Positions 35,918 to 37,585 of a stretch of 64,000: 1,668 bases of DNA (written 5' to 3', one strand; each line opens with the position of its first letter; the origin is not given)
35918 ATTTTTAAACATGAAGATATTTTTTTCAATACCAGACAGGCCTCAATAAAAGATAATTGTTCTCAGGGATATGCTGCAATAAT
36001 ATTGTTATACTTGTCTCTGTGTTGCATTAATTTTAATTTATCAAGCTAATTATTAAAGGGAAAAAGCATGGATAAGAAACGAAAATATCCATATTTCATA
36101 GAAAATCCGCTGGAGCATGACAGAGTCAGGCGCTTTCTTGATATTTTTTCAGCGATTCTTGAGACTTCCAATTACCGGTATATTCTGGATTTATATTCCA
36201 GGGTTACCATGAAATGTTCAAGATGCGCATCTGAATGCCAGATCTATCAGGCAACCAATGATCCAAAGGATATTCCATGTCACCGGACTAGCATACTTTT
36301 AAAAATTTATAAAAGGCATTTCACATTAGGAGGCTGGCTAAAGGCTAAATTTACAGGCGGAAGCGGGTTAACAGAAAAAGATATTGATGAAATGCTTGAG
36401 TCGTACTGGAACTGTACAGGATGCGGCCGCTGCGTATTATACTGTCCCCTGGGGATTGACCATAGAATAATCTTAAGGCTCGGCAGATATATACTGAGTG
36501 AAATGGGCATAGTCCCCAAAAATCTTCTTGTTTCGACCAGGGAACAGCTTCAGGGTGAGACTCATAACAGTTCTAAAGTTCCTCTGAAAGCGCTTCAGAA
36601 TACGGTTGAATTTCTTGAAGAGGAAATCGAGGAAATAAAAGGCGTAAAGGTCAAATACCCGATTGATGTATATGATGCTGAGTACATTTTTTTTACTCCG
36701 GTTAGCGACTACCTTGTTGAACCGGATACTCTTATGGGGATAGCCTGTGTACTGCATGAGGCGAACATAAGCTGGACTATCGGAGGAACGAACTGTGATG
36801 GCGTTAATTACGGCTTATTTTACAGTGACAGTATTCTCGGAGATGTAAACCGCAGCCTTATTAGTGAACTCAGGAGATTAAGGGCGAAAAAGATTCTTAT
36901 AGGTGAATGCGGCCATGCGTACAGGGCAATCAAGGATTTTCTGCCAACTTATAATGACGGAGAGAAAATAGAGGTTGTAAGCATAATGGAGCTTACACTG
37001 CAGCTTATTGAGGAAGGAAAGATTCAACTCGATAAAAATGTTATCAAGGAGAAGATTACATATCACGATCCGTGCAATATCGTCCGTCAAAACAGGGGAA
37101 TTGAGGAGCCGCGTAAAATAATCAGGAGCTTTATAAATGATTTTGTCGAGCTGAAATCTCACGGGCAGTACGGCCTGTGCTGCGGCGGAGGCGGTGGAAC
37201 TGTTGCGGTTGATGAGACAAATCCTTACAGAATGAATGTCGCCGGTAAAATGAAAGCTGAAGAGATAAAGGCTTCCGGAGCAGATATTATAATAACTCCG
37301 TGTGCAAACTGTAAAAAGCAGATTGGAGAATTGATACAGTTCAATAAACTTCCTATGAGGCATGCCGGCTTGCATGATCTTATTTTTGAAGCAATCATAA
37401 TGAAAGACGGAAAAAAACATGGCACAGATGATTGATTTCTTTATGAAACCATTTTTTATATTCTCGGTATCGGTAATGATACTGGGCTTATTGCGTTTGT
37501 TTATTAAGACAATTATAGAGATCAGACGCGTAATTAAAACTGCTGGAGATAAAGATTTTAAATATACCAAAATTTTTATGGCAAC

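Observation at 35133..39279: DsrC with both redox cysteines sits behind a DsrK/HdrD-like, DsrM-like and membrane-anchored six-haem cytochrome c module, with no dsrAB nearby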

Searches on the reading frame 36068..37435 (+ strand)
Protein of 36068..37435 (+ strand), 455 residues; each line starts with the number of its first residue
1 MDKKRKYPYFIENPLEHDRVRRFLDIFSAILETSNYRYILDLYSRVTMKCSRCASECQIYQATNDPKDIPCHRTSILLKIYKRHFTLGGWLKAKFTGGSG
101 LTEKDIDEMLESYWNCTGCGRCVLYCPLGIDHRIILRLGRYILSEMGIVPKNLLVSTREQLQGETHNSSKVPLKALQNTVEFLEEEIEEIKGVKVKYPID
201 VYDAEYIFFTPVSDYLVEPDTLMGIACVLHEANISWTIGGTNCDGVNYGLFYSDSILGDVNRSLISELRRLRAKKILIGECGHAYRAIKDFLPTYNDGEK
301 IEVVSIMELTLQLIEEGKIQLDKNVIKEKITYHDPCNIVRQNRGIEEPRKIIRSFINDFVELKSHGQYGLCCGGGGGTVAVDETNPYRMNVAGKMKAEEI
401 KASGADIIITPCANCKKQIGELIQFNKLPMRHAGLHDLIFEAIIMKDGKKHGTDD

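Call 3: search_protein_families(library=pfam, proteins=[window:36068-37435:+], max_evalue=0.01)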
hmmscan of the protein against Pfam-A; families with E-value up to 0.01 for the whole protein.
window:36068-37435:+ (455 aa): 7 families
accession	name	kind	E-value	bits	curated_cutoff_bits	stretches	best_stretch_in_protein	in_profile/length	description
PF02754.22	CCG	-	4.3e-13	49.6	20.6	1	330-419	1-84/85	Cysteine-rich domain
PF13183.11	Fer4_8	-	4.5e-09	37.1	27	1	48-130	6-68/68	4Fe-4S dicluster domain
PF13534.11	Fer4_17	-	1.8e-05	25.6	22.2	1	49-131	4-61/61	4Fe-4S dicluster domain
PF13187.11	Fer4_9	-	0.00011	22.6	27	1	49-129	4-50/52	4Fe-4S dicluster domain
PF12797.12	Fer4_2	-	0.0003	21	24.5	1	113-127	7-21/22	4Fe-4S binding domain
PF12838.12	Fer4_7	-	0.0009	20.1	27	1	49-130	4-52/52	4Fe-4S dicluster domain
PF25160.1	LdpA_Fe-S-bd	-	0.0028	17.9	27.6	1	115-129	27-41/49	LdpA Fe-S cluster-binding domain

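Call 4: search_protein_families(library=ncbifam, proteins=[window:36068-37435:+], max_evalue=0.01)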
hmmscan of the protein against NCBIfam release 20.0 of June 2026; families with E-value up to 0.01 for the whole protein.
window:36068-37435:+ (455 aa): 12 families
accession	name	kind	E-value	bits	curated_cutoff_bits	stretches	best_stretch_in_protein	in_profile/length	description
NF045796.1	DsrK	equivalog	2e-87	293.7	400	1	36-450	42-442/453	sulfate reduction electron transfer complex DsrMKJOP subunit DsrK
NF045724.1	ferredox_TmcB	equivalog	1.4e-58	198.5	735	1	39-443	35-428/430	electron transfer complex ferredoxin TmcB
NF045711.1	sulf_resp_HmcF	equivalog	2.2e-55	188.3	750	1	43-447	58-453/457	sulfate respiration complex iron-sulfur protein HmcF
NF004898.0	PRK06259.1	equivalog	1.8e-22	79.6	385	1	106-424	178-468/488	fumarate reductase (CoM/CoB) subunit TfrB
NF045670.1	quin_L_LdhH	equivalog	1.5e-15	56.5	800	1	308-424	578-690/706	L-lactate dehydrogenase (quinone) large subunit LdhH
NF045663.1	diclust_near_Sec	equivalog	3.2e-10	38.8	530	1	300-441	509-634/759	pyridine nucleotide-disulfide oxidoreductase/dicluster-binding protein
NF008369.0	PRK11168.1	equivalog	2e-09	36.9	278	1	292-421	260-382/401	anaerobic glycerol-3-phosphate dehydrogenase subunit C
TIGR03379.1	glycerol3P_GlpC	equivalog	8.5e-08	31.3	279.9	1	306-422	271-380/397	anaerobic glycerol-3-phosphate dehydrogenase subunit GlpC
NF008434.0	PRK11274.1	equivalog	2.3e-05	23.5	333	1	47-420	25-389/409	glycolate oxidase subunit GlcF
TIGR03288.1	CoB_CoM_SS_B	equivalog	0.0022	17.3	345.15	1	357-419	173-237/290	CoB--CoM heterodisulfide reductase subunit B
NF040829.1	sulfhyd_ShyB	equivalog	0.0042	16.1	690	1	112-136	302-326/334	NAD(P)-dependent hydrogenase/sulfhydrogenase 2 subunit beta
TIGR03290.1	CoB_CoM_SS_C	equivalog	0.0093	16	160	0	111-156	43-88/144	CoB--CoM heterodisulfide reductase subunit C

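Call 6: find_related_loci(query=window:36068-37435:+, collection=genome_contigs, flank=8000)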
Query window:36068-37435:+ (455 aa) in genome_contigs; peptide patterns used: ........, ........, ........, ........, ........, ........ (x = any residue, [..] = any of these).
599 stretches matched a pattern (row limit reached: there are more); 8 encode a relative of the query (tblastn E <= 1e-3); 8 distinct loci.
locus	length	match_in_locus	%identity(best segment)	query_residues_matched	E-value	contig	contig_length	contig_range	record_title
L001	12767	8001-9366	84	1-455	0e+0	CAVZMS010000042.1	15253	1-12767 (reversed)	MAG: uncultured delta proteobacterium isolate MFD04408.bin.2.120 genome assembly, contig: contig_125933, whole genome sh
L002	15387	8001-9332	65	3-446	0e+0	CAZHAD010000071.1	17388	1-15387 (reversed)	MAG TPA_asm: uncultured Leptospirales bacterium isolate SRP185410_co2_360 genome assembly, contig: NODE_3961_length_1738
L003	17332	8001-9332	61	3-446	0e+0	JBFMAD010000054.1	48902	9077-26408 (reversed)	MAG: Planctomycetota bacterium isolate MAG129 MAG129_54, whole genome shotgun sequence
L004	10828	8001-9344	63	1-448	0e+0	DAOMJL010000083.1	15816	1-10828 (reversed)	MAG TPA_asm: Spirochaetota bacterium isolate AMR_MDS_4899 NODE_3658_length_15816_cov_11.479094, whole genome shotgun seq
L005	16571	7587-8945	82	1-453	0e+0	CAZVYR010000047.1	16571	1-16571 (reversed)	MAG TPA_asm: uncultured Leptospirales bacterium isolate binchicken_co129_857 genome assembly, contig: NODE_10300_length_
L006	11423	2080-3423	61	1-448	3e-177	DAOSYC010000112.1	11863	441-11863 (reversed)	MAG TPA_asm: Spirochaetota bacterium isolate AMR_MDS_2095 NODE_3410_length_11863_cov_6.931826, whole genome shotgun sequ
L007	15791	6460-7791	64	3-446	0e+0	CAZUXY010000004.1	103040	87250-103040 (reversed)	MAG TPA_asm: uncultured Leptospirales bacterium isolate binchicken_co27_239 genome assembly, contig: NODE_288_length_103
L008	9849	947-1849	26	110-424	2e-18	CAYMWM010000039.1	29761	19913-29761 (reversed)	MAG TPA_asm: uncultured Smithella sp. isolate SRP192927_co6_232 genome assembly, contig: NODE_2874_length_29761_cov_5.94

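Call 8: find_encoding_contigs(protein=window:36068-37435:+, flank=10000, max_places=6)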
Protein window:36068-37435:+ (455 aa): no gene with exactly this product is on record in the collection.

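Call 9: find_homologous_proteins(query=window:36068-37435:+, max_evalue=1e-20)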
Query window:36068-37435:+ (455 aa): 4481 proteins with E <= 1e-20 among 8000 candidates; the best 120 are listed.
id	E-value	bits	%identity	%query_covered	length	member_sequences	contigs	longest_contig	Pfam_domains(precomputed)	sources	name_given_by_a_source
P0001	0.0e+0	1057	100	100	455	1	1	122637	PF02754.22,PF13183.12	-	-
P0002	3.5e-258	875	83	99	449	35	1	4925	PF02754.22,PF13237.12,PF13183.12,PF13187.12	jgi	jgi:[DsrC]-trisulfide reductase subunit K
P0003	1.9e-256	869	83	98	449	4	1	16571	PF02754.22,PF13183.12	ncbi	-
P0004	2.2e-248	843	79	99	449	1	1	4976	PF02754.22,PF13183.12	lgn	-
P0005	5.1e-245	832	77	98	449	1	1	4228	PF02754.22,PF13183.12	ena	-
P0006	4.5e-243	825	77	98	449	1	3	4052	PF02754.22,PF13183.12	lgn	-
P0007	4.4e-234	795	75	98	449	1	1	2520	PF02754.22,PF13183.12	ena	-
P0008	1.5e-221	754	80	88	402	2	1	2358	PF02754.22,PF13183.12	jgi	jgi:Fe-S oxidoreductase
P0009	1.5e-220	751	70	98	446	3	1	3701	PF12838.13,PF13534.12,PF02754.22,PF13183.12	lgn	-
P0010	1.7e-219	747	70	98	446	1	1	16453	PF12838.13,PF13534.12,PF02754.22,PF13183.12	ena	-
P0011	3.2e-212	723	67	100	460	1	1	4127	PF13534.12,PF02754.22,PF13183.12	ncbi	ncbi:MAG: (Fe-S)-binding protein [bacterium]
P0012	5.8e-211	719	67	98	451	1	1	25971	PF13534.12,PF02754.22,PF13183.12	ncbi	ncbi:(Fe-S)-binding protein [Planctomycetota bacterium]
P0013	6.2e-209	713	67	98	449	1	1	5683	PF02754.22,PF13183.12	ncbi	-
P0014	1.2e-208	712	67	97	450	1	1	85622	PF02754.22,PF13183.12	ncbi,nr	ncbi:MAG: (Fe-S)-binding protein [Fibrobacteria bacterium]|nr:(Fe-S)-binding protein [Fibrobacteria 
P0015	1.3e-206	705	66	98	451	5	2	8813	PF02754.22,PF13183.12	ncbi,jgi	ncbi:MAG: (Fe-S)-binding protein [Chitinispirillia bacterium]|jgi:Fe-S oxidoreductase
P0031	1.2e-199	682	64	98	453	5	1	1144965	PF13534.12,PF02754.22,PF13183.12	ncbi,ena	-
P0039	1.7e-197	675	63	99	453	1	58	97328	PF13534.12,PF02754.22,PF13183.12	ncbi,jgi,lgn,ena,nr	ncbi:MAG TPA: (Fe-S)-binding protein [Spirochaetota bacterium]|jgi:Fe-S oxidoreductase|nr:(Fe-S)-bin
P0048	1.7e-185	635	60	98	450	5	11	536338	PF13534.12,PF02754.22,PF13183.12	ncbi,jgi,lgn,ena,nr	ncbi:MAG TPA: (Fe-S)-binding protein [Spirochaetota bacterium]|nr:(Fe-S)-binding protein [Spirochaet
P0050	7.0e-185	633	60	97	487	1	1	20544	PF13534.12,PF02754.22,PF13183.12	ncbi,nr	ncbi:MAG: (Fe-S)-binding protein [Candidatus Omnitrophica bacterium]|nr:(Fe-S)-binding protein [Cand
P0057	4.9e-178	611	58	98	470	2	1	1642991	PF13534.12,PF02754.22,PF13183.12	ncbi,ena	-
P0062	4.4e-176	604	57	97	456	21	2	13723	PF02754.22,PF13183.12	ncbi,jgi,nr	ncbi:MAG: (Fe-S)-binding protein [Armatimonadetes bacterium CG_4_10_14_3_um_filter_66_18]|nr:MAG: (F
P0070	2.6e-174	598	57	96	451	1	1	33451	PF02754.22,PF13183.12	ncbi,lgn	ncbi:MAG: (Fe-S)-binding protein [Anaerolineales bacterium]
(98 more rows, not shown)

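Call 12: find_encoding_contigs(protein=P0048, flank=10000, max_places=2)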
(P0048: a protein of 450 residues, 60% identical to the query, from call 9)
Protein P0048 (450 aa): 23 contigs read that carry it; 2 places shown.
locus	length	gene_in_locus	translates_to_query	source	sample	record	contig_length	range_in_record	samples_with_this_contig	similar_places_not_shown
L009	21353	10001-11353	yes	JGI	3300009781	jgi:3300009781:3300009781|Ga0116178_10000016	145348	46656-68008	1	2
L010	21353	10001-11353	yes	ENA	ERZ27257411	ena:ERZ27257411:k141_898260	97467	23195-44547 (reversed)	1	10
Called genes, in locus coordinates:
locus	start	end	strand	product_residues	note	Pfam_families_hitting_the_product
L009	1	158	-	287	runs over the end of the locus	-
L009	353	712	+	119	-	PF04358:DsrC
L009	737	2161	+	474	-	PF01656:CbiA, PF13500:AAA_26, PF07685:GATase_3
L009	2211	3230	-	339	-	PF03460:NIR_SIR_ferr, PF01077:NIR_SIR, PF13237:Fer4_10 (weak), PF12838:Fer4_7 (weak), PF00037:Fer4 (weak)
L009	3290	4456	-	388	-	PF03460:NIR_SIR_ferr, PF01077:NIR_SIR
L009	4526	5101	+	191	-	-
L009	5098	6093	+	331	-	PF02665:Nitrate_red_gam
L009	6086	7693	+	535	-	PF13187:Fer4_9 (faint), PF13183:Fer4_8, PF13534:Fer4_17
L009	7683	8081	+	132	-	-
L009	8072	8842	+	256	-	PF13237:Fer4_10 (weak), PF13247:Fer4_11, PF12838:Fer4_7 (weak), PF13187:Fer4_9 (weak), PF00037:Fer4 (weak), PF12837:Fer4_6 (weak), PF13237:Fer4_10 (weak), PF13247:Fer4_11 (weak)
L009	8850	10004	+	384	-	PF03916:NrfD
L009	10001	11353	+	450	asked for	PF13183:Fer4_8, PF13534:Fer4_17 (faint), PF02754:CCG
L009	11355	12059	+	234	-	-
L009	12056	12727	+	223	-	PF14522:Cytochrome_C7 (faint), PF02085:Cytochrom_CIII (weak)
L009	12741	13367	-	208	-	PF00440:TetR_N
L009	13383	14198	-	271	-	PF23441:SDR, PF00106:adh_short, PF08659:KR, PF13561:adh_short_C2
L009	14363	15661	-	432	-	PF00083:Sugar_tr, PF07690:MFS_1, PF00854:PTR2 (weak), PF03137:OATP (weak)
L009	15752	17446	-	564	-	PF02776:TPP_enzyme_N, PF00205:TPP_enzyme_M, PF02775:TPP_enzyme_C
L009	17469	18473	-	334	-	PF23441:SDR (weak), PF00106:adh_short, PF13561:adh_short_C2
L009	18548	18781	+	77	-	-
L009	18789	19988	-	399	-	PF00871:Acetate_kinase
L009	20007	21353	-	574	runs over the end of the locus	PF02776:TPP_enzyme_N, PF00205:TPP_enzyme_M, PF02775:TPP_enzyme_C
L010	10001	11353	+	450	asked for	PF13183:Fer4_8, PF13534:Fer4_17 (faint), PF02754:CCG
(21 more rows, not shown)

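Call 13: find_encoding_contigs(protein=P0057, flank=10000, max_places=2)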
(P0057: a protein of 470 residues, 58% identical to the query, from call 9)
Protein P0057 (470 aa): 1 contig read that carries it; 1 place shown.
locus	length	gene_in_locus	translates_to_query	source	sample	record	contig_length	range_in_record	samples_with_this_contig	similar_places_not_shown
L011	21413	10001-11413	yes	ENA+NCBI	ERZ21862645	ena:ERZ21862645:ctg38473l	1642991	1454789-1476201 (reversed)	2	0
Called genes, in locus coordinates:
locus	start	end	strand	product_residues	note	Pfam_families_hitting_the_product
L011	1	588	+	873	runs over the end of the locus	PF01326:PPDK_N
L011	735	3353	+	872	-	PF01326:PPDK_N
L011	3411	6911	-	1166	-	PF17132:Glyco_hydro_106, PF02837:Glyco_hydro_2_N (faint), PF17132:Glyco_hydro_106, PF22666:Glyco_hydro_2_N2 (weak)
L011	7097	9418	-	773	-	PF26550:Tricorn_2nd (faint), PF00930:DPPIV_N, PF00326:Peptidase_S9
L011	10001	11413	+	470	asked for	PF13183:Fer4_8 (weak), PF13534:Fer4_17 (faint), PF02754:CCG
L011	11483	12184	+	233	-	-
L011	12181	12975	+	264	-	PF13187:Fer4_9 (faint), PF13237:Fer4_10 (weak), PF14697:Fer4_21 (faint), PF13247:Fer4_11, PF12838:Fer4_7 (weak), PF00037:Fer4 (weak), PF12797:Fer4_2 (weak), PF12837:Fer4_6 (weak)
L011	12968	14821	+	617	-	PF03916:NrfD, PF02085:Cytochrom_CIII, PF14522:Cytochrome_C7 (weak), PF02085:Cytochrom_CIII (weak)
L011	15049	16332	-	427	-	PF04734:Ceramidase_alk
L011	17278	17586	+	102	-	-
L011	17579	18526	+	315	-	PF13489:Methyltransf_23, PF01209:Ubie_methyltran, PF13847:Methyltransf_31, PF08241:Methyltransf_11, PF08242:Methyltransf_12, PF13649:Methyltransf_25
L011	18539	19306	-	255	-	PF16316:DUF4956 (weak)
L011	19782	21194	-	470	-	-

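Call 17: find_related_loci(query=L009:3290-4456:-, collection=genome_contigs, flank=6000)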
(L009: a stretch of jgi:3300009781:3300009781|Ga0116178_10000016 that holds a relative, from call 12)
Query L009:3290-4456:- (388 aa) in genome_contigs; peptide patterns used: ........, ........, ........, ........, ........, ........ (x = any residue, [..] = any of these).
488 stretches matched a pattern; 470 encode a relative of the query (tblastn E <= 1e-3); the best 80 are kept; 80 distinct loci.
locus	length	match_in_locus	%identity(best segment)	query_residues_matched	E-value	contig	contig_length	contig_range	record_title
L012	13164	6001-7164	100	1-388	0e+0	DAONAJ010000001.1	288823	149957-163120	MAG TPA_asm: Spirochaetota bacterium isolate AMR_MDS_3976 NODE_5_length_288823_cov_7.689841, whole genome shotgun sequen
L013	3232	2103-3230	97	1-376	0e+0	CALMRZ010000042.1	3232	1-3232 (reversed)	MAG TPA_asm: uncultured Spirochaetes bacterium isolate SRR5007357_bin.202_CONCOCT_v1.1_MAG genome assembly, contig: ERZ7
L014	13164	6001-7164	94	1-388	0e+0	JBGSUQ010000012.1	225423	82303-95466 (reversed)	MAG: Spirochaetota bacterium isolate JTS-AC436 k141_229145, whole genome shotgun sequence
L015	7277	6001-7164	89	1-388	0e+0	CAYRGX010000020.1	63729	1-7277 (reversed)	MAG TPA_asm: uncultured Leptospirales bacterium isolate SRP192927_co7_99 genome assembly, contig: NODE_571_length_63729_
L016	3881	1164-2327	84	1-388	0e+0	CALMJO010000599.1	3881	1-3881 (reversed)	MAG TPA_asm: uncultured Spirochaetes bacterium isolate SRR5215464_bin.19_CONCOCT_v1.1_MAG genome assembly, contig: ERZ78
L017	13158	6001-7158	82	1-386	0e+0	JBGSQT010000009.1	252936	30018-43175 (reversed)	MAG: Spirochaetota bacterium isolate JTS-AC34 k141_1182445, whole genome shotgun sequence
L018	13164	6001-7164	93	1-388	0e+0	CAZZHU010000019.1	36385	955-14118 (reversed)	MAG TPA_asm: uncultured Leptospirales bacterium isolate SRP192927_co6_673 genome assembly, contig: NODE_1946_length_3638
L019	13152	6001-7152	79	3-386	0e+0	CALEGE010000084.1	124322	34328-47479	MAG TPA_asm: uncultured Spirochaetia bacterium isolate SRR1562008_bin.80_CONCOCT_v1.1_MAG genome assembly, contig: ERZ72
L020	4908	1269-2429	76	1-387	0e+0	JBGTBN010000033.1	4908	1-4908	MAG: Spirochaetota bacterium isolate JTS-AC98 k141_2153730, whole genome shotgun sequence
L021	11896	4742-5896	72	2-386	0e+0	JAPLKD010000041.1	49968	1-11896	MAG: Proteobacteria bacterium isolate LacPavin_0920_SED1_MAG_45_15 LacPavin_0920_SED1_scaffold_1176590, whole genome sho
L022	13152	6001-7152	71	3-386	0e+0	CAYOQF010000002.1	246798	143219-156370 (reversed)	MAG TPA_asm: uncultured Syntrophorhabdaceae bacterium isolate SRP278314_co1_355 genome assembly, contig: NODE_22_length_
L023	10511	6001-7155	76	2-386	0e+0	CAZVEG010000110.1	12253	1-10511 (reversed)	MAG TPA_asm: uncultured Leptospirales bacterium isolate binchicken_co269_219 genome assembly, contig: NODE_5096_length_1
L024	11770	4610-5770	71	1-386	0e+0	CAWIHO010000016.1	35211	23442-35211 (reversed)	MAG: uncultured delta proteobacterium isolate MFD03726.bin.2.118 genome assembly, contig: contig_13523, whole genome sho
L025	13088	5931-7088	71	3-388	0e+0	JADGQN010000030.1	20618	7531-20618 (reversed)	MAG: Syntrophobacterales bacterium isolate Chersky.21_67 contig-100_620, whole genome shotgun sequence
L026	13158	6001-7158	71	3-388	0e+0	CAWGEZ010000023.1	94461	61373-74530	MAG: uncultured delta proteobacterium isolate MFD02134.bin.2.205 genome assembly, contig: contig_33394, whole genome sho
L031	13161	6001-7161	75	1-386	0e+0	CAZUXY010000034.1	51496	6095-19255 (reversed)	MAG TPA_asm: uncultured Leptospirales bacterium isolate binchicken_co27_239 genome assembly, contig: NODE_1121_length_51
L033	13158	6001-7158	70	3-388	0e+0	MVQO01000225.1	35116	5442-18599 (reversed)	MAG: Syntrophorhabdus sp. PtaB.Bin027 A4E59_contig000230, whole genome shotgun sequence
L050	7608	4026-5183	73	1-386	0e+0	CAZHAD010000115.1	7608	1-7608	MAG TPA_asm: uncultured Leptospirales bacterium isolate SRP185410_co2_360 genome assembly, contig: NODE_13062_length_760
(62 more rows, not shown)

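Call 19: search_solved_structures(query=window:36068-37435:+, max_evalue=0.001, show_alignments=1)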
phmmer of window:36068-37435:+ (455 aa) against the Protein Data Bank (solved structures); distinct sequences matched with E-value up to 0.001: 1.
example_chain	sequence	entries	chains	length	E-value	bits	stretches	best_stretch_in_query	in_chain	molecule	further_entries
9ojn_A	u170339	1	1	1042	2.5e-18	69.3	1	113-420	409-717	Iron-sulfur-binding reductase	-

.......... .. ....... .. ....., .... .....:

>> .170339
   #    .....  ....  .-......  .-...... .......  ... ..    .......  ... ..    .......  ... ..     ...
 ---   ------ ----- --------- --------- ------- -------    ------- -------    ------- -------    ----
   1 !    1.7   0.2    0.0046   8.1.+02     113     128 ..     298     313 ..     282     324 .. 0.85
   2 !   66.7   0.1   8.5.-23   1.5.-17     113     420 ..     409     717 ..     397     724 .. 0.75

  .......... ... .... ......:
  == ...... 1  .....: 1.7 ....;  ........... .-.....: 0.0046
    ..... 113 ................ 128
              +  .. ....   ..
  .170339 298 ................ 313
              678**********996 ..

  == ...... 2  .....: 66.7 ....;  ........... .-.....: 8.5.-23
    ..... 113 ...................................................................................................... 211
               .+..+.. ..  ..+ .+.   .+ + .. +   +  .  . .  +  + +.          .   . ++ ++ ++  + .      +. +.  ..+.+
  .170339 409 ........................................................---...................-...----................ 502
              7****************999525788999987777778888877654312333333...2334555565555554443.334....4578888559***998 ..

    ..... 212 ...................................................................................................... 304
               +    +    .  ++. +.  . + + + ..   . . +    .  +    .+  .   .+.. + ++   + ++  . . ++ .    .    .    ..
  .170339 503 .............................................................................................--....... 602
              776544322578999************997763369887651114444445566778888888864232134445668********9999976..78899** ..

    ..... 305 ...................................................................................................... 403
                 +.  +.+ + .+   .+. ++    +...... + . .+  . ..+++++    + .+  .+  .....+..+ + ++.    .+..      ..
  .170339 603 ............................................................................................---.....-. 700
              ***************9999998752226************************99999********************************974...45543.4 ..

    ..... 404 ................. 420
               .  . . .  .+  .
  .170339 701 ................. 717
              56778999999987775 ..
